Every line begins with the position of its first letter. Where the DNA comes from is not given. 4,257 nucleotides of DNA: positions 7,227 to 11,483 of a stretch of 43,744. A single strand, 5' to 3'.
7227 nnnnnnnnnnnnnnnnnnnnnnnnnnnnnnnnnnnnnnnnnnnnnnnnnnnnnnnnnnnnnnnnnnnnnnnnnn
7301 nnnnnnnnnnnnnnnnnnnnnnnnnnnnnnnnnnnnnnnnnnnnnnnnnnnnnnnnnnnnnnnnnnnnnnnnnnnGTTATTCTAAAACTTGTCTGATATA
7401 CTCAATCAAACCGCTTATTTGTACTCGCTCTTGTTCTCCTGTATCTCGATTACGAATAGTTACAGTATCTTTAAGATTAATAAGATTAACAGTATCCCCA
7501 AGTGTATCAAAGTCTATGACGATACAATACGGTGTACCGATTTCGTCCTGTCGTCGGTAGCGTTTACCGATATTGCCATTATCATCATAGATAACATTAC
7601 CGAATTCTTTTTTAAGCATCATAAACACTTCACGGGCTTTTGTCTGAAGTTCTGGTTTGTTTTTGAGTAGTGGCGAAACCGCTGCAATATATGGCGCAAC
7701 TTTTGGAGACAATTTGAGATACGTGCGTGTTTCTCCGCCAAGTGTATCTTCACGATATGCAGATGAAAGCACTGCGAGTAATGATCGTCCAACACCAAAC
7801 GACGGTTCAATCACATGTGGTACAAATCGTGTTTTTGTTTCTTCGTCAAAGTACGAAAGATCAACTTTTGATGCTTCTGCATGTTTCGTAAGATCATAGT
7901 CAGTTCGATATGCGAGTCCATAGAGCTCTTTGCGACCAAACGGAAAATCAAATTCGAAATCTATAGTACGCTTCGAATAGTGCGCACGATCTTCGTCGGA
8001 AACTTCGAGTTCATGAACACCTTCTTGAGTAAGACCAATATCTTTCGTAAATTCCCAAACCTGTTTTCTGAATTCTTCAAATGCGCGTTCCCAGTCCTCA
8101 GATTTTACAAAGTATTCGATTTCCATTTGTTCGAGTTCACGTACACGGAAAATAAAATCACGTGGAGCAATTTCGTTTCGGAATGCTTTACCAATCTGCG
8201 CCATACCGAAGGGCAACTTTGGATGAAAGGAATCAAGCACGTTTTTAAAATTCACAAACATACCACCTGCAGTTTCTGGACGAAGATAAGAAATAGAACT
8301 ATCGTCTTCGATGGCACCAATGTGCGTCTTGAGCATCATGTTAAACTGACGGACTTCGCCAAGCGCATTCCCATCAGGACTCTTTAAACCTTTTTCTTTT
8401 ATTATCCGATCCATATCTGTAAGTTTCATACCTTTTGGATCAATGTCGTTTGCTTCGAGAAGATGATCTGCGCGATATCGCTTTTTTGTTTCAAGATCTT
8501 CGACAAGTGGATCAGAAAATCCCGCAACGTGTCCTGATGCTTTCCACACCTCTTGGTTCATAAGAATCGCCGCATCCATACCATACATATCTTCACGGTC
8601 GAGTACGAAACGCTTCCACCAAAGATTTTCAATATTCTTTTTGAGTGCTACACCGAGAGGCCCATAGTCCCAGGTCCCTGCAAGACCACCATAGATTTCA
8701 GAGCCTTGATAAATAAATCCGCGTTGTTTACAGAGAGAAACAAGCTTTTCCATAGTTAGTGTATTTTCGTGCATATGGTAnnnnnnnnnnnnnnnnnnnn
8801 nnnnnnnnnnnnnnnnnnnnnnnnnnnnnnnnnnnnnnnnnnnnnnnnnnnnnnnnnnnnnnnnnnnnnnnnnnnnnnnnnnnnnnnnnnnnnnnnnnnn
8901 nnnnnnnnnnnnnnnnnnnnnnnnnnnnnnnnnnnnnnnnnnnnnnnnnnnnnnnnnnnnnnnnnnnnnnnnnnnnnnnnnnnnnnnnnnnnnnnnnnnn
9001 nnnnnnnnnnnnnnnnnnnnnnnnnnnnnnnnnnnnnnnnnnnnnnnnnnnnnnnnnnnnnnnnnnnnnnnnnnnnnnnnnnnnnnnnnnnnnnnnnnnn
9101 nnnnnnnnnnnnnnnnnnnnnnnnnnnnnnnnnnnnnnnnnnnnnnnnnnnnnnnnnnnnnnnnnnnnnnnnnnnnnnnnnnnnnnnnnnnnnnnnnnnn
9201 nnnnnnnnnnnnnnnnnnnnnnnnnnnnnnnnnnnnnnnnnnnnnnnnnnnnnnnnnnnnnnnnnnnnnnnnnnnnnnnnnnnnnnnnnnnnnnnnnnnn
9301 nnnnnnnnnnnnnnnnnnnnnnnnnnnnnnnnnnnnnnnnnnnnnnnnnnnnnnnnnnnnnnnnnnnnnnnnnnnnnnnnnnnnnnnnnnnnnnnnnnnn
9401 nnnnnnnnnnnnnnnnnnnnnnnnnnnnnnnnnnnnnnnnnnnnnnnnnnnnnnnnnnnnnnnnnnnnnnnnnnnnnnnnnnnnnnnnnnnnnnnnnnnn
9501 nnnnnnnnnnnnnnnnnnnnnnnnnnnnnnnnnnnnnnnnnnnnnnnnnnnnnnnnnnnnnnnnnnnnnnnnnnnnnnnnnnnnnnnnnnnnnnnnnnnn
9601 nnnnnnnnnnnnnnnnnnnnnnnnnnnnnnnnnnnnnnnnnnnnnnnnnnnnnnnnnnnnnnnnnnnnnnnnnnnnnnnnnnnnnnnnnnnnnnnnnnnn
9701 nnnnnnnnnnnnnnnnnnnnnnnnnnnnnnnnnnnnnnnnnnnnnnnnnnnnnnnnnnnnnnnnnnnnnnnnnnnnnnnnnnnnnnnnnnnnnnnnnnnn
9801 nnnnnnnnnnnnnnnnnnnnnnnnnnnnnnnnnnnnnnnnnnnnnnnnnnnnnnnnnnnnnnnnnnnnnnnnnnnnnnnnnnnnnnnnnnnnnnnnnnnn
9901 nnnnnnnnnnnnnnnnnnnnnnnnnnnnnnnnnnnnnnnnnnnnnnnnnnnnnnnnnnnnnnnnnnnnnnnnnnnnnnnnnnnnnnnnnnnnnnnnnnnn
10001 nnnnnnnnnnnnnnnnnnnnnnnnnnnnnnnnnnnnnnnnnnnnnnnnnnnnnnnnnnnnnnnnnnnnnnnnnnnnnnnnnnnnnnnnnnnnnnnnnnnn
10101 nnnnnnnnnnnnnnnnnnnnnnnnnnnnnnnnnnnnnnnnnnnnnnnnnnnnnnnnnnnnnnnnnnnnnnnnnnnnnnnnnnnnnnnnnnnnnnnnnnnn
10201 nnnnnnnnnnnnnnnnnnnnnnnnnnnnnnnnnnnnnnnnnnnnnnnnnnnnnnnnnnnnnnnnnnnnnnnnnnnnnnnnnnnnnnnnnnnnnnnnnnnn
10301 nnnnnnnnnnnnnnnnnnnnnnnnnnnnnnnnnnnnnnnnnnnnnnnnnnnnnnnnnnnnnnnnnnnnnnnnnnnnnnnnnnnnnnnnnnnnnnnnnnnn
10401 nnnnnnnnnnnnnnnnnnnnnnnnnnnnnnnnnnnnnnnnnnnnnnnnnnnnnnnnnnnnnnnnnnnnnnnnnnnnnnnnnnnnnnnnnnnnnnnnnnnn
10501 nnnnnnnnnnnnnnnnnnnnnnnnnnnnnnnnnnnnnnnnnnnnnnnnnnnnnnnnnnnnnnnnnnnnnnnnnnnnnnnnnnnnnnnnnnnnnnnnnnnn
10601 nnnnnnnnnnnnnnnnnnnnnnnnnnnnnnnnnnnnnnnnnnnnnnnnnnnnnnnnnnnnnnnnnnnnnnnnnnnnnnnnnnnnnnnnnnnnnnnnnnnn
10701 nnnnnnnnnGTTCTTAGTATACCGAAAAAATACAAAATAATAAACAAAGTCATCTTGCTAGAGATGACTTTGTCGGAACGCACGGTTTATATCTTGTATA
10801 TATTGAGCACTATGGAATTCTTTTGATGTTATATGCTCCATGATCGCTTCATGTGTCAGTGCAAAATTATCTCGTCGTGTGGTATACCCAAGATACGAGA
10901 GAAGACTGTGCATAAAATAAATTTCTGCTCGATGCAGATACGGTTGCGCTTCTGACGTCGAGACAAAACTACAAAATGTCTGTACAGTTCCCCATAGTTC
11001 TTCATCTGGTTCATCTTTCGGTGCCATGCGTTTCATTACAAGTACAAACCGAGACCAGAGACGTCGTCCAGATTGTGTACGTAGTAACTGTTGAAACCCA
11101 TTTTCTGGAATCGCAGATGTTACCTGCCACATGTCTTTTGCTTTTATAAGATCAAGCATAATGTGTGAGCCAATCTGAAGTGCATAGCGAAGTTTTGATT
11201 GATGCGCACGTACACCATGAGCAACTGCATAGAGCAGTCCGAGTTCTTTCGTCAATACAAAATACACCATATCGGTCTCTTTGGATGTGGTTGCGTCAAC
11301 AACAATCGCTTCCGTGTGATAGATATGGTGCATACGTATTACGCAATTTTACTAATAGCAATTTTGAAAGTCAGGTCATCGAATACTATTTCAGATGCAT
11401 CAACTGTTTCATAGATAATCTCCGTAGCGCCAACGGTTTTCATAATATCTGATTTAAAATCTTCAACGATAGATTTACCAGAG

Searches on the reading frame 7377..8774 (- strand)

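Call 26: search_protein_families(library=pfam, proteins=[window:7377-8774:-], max_evalue=0.0001)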
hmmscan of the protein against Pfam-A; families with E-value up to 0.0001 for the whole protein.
window:7377-8774:- (465 aa): 2 families
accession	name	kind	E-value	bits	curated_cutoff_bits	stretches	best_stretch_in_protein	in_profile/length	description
PF03129.25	HGTP_anticodon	-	2.3e-19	69.7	21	1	365-462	3-93/94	Anticodon binding domain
PF00587.30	tRNA-synt_2b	-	1.4e-13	51.7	29.3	1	161-338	10-178/179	tRNA synthetase class II core domain (G, H, P, S and T)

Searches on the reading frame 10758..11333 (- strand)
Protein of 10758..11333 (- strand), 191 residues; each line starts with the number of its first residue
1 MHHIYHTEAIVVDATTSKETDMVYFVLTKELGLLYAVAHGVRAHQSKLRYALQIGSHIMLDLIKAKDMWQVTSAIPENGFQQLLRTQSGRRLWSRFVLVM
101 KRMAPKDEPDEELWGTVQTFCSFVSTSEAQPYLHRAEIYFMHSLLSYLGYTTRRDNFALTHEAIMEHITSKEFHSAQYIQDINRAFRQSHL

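Call 26: search_protein_families(library=pfam, proteins=[window:10758-11333:-], max_evalue=0.0001)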
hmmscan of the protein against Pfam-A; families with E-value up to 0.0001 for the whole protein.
window:10758-11333:- (191 aa): 1 family
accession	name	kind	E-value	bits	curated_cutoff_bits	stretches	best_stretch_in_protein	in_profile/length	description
PF11967.14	RecO_N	-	2.7e-10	40.6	27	1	1-74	1-74/80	Recombination protein O N terminal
